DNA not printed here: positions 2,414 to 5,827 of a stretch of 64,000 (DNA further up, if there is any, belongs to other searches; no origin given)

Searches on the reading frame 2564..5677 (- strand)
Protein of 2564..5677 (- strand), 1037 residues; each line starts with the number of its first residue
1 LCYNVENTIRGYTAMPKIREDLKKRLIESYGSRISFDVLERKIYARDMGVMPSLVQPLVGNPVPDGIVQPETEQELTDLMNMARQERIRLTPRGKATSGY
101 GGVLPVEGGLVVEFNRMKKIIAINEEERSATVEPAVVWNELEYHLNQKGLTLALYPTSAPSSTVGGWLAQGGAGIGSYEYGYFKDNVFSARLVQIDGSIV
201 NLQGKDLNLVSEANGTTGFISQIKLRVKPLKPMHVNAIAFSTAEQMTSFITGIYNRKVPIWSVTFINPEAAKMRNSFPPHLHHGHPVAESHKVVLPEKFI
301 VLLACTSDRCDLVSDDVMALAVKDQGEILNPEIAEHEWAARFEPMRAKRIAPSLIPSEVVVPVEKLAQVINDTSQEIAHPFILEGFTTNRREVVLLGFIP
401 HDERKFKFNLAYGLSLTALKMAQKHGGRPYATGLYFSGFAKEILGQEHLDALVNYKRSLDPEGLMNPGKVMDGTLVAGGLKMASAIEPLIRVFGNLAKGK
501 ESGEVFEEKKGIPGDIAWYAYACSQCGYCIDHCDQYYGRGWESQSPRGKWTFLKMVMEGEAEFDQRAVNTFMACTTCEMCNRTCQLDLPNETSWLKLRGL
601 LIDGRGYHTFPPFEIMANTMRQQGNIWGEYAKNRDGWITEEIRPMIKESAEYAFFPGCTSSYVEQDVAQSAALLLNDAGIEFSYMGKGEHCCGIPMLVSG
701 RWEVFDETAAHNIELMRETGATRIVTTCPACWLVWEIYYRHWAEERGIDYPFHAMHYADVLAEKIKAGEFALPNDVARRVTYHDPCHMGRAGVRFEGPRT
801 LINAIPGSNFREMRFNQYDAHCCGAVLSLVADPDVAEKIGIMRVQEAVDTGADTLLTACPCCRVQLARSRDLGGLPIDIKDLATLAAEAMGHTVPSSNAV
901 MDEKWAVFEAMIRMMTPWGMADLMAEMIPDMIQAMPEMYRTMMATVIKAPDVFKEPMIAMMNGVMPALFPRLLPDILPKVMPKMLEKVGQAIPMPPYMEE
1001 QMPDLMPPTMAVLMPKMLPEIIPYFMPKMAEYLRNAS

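Call 84: search_protein_families(library=pfam, proteins=[window:2564-5677:-], max_evalue=0.000001)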
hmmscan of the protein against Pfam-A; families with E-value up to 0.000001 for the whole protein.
window:2564-5677:- (1037 aa): 4 families
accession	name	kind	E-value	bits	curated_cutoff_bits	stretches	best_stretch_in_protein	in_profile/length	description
PF01565.28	FAD_binding_4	-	5.1e-36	123.9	26.4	1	64-202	1-138/139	FAD binding domain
PF02754.22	CCG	-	1.4e-33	115.2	20.6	2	780-866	1-84/85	Cysteine-rich domain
PF13534.11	Fer4_17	-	6.8e-09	36.6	22.2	1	522-588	1-60/61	4Fe-4S dicluster domain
PF02913.24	FAD-oxidase_C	-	8.6e-08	32.6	21.2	1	237-470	9-248/248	FAD linked oxidases, C-terminal domain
